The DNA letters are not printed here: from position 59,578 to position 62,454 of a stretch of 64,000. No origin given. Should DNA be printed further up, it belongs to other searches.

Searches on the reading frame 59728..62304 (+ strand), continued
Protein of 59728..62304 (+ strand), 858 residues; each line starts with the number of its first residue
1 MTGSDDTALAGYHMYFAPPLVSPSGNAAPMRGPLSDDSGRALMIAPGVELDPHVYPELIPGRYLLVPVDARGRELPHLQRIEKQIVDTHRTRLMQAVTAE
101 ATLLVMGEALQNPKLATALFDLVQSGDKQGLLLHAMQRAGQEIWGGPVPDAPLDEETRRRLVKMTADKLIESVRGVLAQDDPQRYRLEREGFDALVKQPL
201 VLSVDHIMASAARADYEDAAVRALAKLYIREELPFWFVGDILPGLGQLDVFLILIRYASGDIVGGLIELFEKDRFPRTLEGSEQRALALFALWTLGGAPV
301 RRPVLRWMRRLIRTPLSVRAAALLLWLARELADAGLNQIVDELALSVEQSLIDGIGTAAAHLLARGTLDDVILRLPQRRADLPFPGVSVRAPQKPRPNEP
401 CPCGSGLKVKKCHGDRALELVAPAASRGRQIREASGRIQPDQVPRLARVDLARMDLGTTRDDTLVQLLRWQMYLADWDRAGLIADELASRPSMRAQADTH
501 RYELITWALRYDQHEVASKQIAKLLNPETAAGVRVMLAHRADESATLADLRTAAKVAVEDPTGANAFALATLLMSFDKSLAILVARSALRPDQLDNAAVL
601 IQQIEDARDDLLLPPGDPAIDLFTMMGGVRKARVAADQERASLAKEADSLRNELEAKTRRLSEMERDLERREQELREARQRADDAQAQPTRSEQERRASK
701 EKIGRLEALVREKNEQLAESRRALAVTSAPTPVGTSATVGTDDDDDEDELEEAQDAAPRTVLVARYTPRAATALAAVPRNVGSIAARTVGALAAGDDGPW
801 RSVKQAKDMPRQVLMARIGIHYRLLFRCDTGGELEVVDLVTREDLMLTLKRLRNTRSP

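Call 56: fold_search(model_id=the predicted structure, library=pdb)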
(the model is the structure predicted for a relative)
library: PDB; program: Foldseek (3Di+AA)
matches with E <= 10: 456; with E <= 0.001: 79
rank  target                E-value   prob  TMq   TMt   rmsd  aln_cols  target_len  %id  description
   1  7clg_B                1.4e-07  1.00  0.34  0.15  15.2       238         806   17  Crystal structure of the ATP-dependent restriction endonuclease SauUSI (released 2021-01-20)
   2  7clg_A                5.6e-07  1.00  0.34  0.15  15.9       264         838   16  Crystal structure of the ATP-dependent restriction endonuclease SauUSI (released 2021-01-20)
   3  6ehi_D                2.2e-06  1.00  0.33  0.66   3.7       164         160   14  NucT from Helicobacter pylori (released 2018-01-17)
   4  6ehi_B                2.5e-06  1.00  0.32  0.64   3.7       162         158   15  NucT from Helicobacter pylori (released 2018-01-17)
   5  6ehi_A                3.0e-06  1.00  0.33  0.65   3.7       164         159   15  NucT from Helicobacter pylori (released 2018-01-17)
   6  1byr                  3.4e-06  1.00  0.33  0.70   3.2       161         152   11  CRYSTAL STRUCTURE OF A PHOSPHOLIPASE D FAMILY MEMBER, NUC FROM SALMONELLA TYPHIMURIUM (released 1999-10-19)
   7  4rct_A                3.6e-06  1.00  0.32  0.32   4.3       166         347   11  Crystal structure of R-protein of NgoAVII restriction endonuclease (released 2014-12-24)
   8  4ggk                  7.8e-06  1.00  0.29  0.57   4.5       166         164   15  Crystal structure of Zucchini from mouse (mZuc / PLD6 / MitoPLD) bound to tungstate (released 2012-10-10)
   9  4ggj                  8.2e-06  1.00  0.30  0.58   4.3       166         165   15  Crystal structure of Zucchini from mouse (mZuc / PLD6 / MitoPLD) (released 2012-10-10)
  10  8v08_A                8.7e-06  1.00  0.30  0.27   5.5       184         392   14  Crystal structure of human PLD4 co-crystallized with 5'Pi-ssDNA (released 2024-03-13)
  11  5box_A                9.3e-06  1.00  0.29  0.36   5.1       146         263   13  Structure of TrmBL2, an archaeal chromatin protein, shows a novel mode of DNA binding. (released 2015-09-02)
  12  5bpd_C                1.3e-05  1.00  0.27  0.34   6.5       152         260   12  Structure of TrmBL2, an archaeal chromatin protein, shows a novel mode of DNA binding. (released 2015-09-02)
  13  5bqt_A                1.6e-05  1.00  0.29  0.37   5.5       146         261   13  Structure of TrmBL2, an archaeal chromatin protein, shows a novel mode of DNA binding. (released 2015-09-02)
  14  7e0m_A                2.0e-05  1.00  0.33  0.29   4.3       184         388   11  Crystal structure of phospholipase D (released 2021-12-22)
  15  2c1l_A                2.0e-05  1.00  0.30  0.28   3.7       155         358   16  Structure of the BfiI restriction endonuclease (released 2005-10-07)
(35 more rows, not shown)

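Call 59: search_protein_families(library=pfam, proteins=[L092:12-731:+, L092:798-3896:+, L092:4022-5164:-, L092:6616-7242:-, L092:10987-11697:-, L092:12490-13230:+, L092:13187-14410:+, L092:14407-16545:+, L090:6750-7670:+, L090:3556-4641:+], max_evalue=0.001)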
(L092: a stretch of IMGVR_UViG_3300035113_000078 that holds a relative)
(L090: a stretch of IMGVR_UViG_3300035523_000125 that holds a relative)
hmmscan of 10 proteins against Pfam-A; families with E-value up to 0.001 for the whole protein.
L092:12-731:+ (239 aa): 3 families
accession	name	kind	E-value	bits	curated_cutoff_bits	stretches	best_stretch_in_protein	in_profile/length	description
PF13538.12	UvrD_C_2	-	1.6e-16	60.3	27.4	1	156-204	1-52/52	UvrD-like helicase C-terminal domain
PF18335.7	SH3_13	-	7e-10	39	41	1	97-139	24-65/65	ATP-dependent RecD-like DNA helicase SH3 domain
PF01443.25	Viral_helicase1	-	0.00091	19.5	21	0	98-202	124-225/228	Viral superfamily 1 RNA helicase core domain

L092:798-3896:+ (1032 aa): 4 families
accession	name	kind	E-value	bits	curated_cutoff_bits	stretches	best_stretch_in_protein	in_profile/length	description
PF01807.25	Zn_ribbon_DnaG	-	7.6e-19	67.8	24.9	1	9-102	4-95/98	CHC2 zinc finger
PF08275.17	DNAG_N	-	8.2e-08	32.8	26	1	142-236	15-106/128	DNA primase catalytic core, N-terminal domain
PF13155.12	Toprim_2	-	4.1e-06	27.5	22.1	1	271-364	1-87/88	Toprim-like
PF13362.12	Toprim_3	-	8.1e-05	23.4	27.2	1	270-371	2-95/95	Toprim domain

L092:4022-5164:- (380 aa): 1 family
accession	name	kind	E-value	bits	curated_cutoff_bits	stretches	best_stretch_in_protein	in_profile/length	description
PF13699.11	eCIS_core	-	2.3e-19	69.7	22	1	105-178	1-78/79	eCIS core domain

L092:6616-7242:- (208 aa): 0 families

L092:10987-11697:- (236 aa): 0 families

L092:12490-13230:+ (246 aa): 0 families

L092:13187-14410:+ (407 aa): 2 families
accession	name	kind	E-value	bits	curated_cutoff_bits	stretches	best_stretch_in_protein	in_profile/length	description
PF14279.12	HNH_5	-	3e-07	30.7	27.5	1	320-367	1-51/56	HNH endonuclease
PF01844.29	HNH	-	1.1e-05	25.9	21.4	1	320-362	1-47/47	HNH endonuclease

L092:14407-16545:+ (712 aa): 1 family
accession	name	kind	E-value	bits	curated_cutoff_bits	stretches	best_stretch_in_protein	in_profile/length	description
PF03237.21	Terminase_6N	-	3.7e-05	23.9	22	1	289-400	4-116/215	Terminase large subunit, T4likevirus-type, N-terminal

L090:6750-7670:+ (306 aa): 3 families
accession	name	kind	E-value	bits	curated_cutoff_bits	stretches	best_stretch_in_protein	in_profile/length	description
PF00665.32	rve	-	8.2e-21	74.6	32.6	1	119-214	4-102/102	Integrase core domain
PF13683.12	rve_3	-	1.2e-16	60.6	26.5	1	203-268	2-67/67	Integrase core domain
PF13610.12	DDE_Tnp_IS240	-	8.4e-05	23.2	27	1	122-249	3-128/139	DDE domain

L090:3556-4641:+ (361 aa): 7 families
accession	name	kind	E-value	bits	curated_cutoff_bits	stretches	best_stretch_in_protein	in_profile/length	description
PF00158.32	Sigma54_activat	-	2.7e-66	222.9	20.2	1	18-184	1-167/168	Sigma-54 interaction domain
PF14532.12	Sigma54_activ_2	-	1e-22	81.3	25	1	19-189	1-138/138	Sigma-54 interaction domain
PF25601.1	AAA_lid_14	-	4.9e-14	52.4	27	1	190-262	1-73/87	AAA+ ATPase lid domain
PF07728.20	AAA_5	-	1.9e-07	31.6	22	1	41-160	1-123/139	AAA domain (dynein-related subfamily)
PF00004.35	AAA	-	4.8e-06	27.5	21.2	1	42-166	1-116/131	ATPase family associated with various cellular activities (AAA)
PF01078.27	Mg_chelatase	-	1.1e-05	25.4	20.3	0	97-159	93-157/207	Magnesium chelatase, subunit ChlI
PF00493.29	MCM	-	3.1e-05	23.6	23.3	1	36-159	54-172/224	MCM P-loop domain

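Call 62: search_protein_families(library=pfam, proteins=[L010:1420-3234:-, L010:3295-4122:+, L010:4181-4948:+, L010:4959-5954:+, L010:7874-12187:-, L011:3-719:+, L012:2120-2833:+, L012:3415-4380:-, L002:6608-7570:+, L004:6264-7919:-], max_evalue=0.001)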
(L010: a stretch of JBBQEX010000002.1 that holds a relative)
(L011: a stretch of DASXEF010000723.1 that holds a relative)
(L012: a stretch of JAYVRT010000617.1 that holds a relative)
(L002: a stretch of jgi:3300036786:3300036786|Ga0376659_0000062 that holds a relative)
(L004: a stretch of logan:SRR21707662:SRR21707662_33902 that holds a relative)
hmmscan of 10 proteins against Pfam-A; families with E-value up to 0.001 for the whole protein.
L010:1420-3234:- (604 aa): 1 family
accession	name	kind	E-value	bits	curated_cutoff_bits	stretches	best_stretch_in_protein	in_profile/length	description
PF19289.4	PmbA_TldD_3rd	-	5.8e-27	94.7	22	1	335-580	5-219/220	PmbA/TldA metallopeptidase C-terminal domain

L010:3295-4122:+ (275 aa): 1 family
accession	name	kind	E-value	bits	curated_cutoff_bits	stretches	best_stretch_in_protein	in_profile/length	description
PF00072.30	Response_reg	-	4.8e-19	69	30.2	1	143-235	2-92/111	Response regulator receiver domain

L010:4181-4948:+ (255 aa): 1 family
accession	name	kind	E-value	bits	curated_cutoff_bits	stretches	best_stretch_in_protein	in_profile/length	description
PF02900.23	LigB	-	1.5e-36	126.3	26.3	1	24-239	31-254/269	Catalytic LigB subunit of aromatic ring-opening dioxygenase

L010:4959-5954:+ (331 aa): 1 family
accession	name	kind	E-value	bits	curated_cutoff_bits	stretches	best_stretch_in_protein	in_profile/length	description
PF01544.23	CorA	-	1.2e-69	235.4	27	1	28-318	3-291/292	CorA-like Mg2+ transporter protein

L010:7874-12187:- (1437 aa): 0 families

L011:3-719:+ (238 aa): 0 families

L012:2120-2833:+ (237 aa): 1 family
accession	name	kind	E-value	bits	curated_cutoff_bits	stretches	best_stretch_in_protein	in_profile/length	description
PF01988.24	VIT1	-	5.8e-65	219.5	28.1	1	20-230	1-214/214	VIT family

L012:3415-4380:- (321 aa): 0 families

L002:6608-7570:+ (320 aa): 0 families

L004:6264-7919:- (551 aa): 1 family
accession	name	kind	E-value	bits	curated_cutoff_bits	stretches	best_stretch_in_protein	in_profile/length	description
PF13211.12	DUF4019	-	7.2e-11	42.9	26.5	1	229-314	13-103/104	Protein of unknown function (DUF4019)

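Call 82: search_solved_structures(query=A3, max_evalue=0.1)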
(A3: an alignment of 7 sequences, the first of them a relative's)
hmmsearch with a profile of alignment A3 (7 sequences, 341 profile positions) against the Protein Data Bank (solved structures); distinct sequences matched with E-value up to 0.1: 1.
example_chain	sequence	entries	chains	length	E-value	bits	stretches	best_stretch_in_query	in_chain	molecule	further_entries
7clg_A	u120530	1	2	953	0.086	15.3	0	68-156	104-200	Putative helicase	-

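Call 91: find_encoding_contigs(protein=P0047, flank=9000, max_places=2)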
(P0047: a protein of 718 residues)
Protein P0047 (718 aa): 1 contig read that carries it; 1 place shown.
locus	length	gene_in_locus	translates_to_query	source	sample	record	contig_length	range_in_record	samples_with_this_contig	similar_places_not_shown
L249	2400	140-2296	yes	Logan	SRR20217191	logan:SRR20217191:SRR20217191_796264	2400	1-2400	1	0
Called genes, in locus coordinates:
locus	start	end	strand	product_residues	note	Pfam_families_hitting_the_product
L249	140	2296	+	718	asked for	PF02810:SEC-C (weak)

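Call 93: list_cluster_members(proteins=[P0044, P0046, P0050, P0037, P0043, P0026, P0038, P0055, P0048, P0051])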
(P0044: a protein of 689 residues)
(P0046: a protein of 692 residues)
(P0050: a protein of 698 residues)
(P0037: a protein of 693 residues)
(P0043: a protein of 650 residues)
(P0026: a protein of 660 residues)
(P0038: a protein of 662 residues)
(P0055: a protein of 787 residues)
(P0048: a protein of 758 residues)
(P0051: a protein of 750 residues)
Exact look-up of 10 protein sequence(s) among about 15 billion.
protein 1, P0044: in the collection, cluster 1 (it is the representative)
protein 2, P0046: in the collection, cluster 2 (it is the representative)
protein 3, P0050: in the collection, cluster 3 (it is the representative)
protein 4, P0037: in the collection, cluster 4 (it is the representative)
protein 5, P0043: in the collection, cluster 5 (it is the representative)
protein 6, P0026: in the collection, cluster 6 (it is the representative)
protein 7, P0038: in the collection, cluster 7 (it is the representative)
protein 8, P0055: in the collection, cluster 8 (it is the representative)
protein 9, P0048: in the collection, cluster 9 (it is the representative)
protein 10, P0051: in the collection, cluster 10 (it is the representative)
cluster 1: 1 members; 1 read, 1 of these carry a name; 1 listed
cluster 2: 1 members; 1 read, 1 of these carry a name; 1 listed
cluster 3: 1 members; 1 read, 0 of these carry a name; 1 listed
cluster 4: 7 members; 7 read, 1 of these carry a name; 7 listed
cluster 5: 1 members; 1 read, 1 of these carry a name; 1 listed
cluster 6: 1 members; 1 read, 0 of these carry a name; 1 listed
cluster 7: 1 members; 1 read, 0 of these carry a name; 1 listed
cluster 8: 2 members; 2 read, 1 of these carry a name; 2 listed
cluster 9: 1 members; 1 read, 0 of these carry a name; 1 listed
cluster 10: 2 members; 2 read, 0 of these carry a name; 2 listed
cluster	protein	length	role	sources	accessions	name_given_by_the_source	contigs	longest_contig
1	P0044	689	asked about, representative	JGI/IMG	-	hypothetical protein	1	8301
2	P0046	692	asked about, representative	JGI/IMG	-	hypothetical protein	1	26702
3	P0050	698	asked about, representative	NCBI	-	-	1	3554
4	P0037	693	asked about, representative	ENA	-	-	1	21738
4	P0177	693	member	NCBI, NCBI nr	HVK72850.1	MAG TPA: SEC-C metal-binding domain-containing protein [Kofleriaceae bacterium] | SEC-C metal-binding domain-containing protein [Kofleriaceae bacterium]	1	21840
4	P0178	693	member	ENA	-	-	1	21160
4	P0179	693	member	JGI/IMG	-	-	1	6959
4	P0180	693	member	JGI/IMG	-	-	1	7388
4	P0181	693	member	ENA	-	-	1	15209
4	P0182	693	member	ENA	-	-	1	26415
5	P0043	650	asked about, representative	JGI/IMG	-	hypothetical protein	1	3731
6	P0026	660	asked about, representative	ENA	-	-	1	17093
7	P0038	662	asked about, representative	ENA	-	-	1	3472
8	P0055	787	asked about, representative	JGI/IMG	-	hypothetical protein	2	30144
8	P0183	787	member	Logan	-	-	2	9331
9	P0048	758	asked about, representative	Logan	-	-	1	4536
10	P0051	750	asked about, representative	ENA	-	-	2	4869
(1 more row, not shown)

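Call 94: find_encoding_contigs(protein=P0046, flank=10000, max_places=1)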
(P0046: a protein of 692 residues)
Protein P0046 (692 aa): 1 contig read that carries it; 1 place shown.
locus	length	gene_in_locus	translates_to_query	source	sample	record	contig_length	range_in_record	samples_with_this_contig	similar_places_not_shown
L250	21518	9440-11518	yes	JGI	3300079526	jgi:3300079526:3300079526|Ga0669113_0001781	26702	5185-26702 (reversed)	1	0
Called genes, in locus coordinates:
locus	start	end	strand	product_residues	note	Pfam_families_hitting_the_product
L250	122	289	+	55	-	-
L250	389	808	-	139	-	-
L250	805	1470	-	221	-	PF13408:Zn_ribbon_recom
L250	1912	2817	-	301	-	-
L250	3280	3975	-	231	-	-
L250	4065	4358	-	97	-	-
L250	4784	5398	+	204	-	PF01833:TIG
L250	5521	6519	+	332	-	PF00126:HTH_1, PF03466:LysR_substrate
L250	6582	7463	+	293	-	PF01370:Epimerase (weak), PF05368:NmrA, PF13460:NAD_binding_10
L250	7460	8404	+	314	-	PF08240:ADH_N, PF00107:ADH_zinc_N, PF13602:ADH_zinc_N_2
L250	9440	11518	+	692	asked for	PF02810:SEC-C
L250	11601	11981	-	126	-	PF00903:Glyoxalase, PF19581:Glyoxalase_7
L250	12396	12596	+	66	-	-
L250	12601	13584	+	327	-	-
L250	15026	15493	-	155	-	PF07366:SnoaL, PF12680:SnoaL_2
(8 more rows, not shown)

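Call 95: find_encoding_contigs(protein=P0037, flank=10000, max_places=2)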
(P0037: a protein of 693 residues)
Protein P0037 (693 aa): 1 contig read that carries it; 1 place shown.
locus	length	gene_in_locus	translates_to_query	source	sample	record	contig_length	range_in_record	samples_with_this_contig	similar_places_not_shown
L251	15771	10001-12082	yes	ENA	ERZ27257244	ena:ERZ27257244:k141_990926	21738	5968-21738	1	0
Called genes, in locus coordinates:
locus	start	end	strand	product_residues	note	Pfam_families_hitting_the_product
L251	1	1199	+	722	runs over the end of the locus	PF00884:Sulfatase, PF01663:Phosphodiest (faint)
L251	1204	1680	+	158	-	PF13622:4HBT_3 (weak), PF03061:4HBT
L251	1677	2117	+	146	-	PF13622:4HBT_3, PF03061:4HBT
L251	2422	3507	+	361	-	PF01073:3Beta_HSD, PF01370:Epimerase, PF02719:Polysacc_synt_2, PF04321:RmlD_sub_bind (weak), PF16363:GDP_Man_Dehyd, PF07993:NAD_binding_4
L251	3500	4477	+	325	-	PF08240:ADH_N, PF00107:ADH_zinc_N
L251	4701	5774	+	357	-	PF13439:Glyco_transf_4, PF13579:Glyco_trans_4_4, PF13692:Glyco_trans_1_4, PF00534:Glycos_transf_1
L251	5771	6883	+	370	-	PF13524:Glyco_trans_1_2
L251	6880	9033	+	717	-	PF13524:Glyco_trans_1_2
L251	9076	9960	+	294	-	-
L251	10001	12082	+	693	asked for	PF02810:SEC-C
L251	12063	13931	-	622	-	PF00664:ABC_membrane, PF00005:ABC_tran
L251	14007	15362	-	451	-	-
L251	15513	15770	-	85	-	?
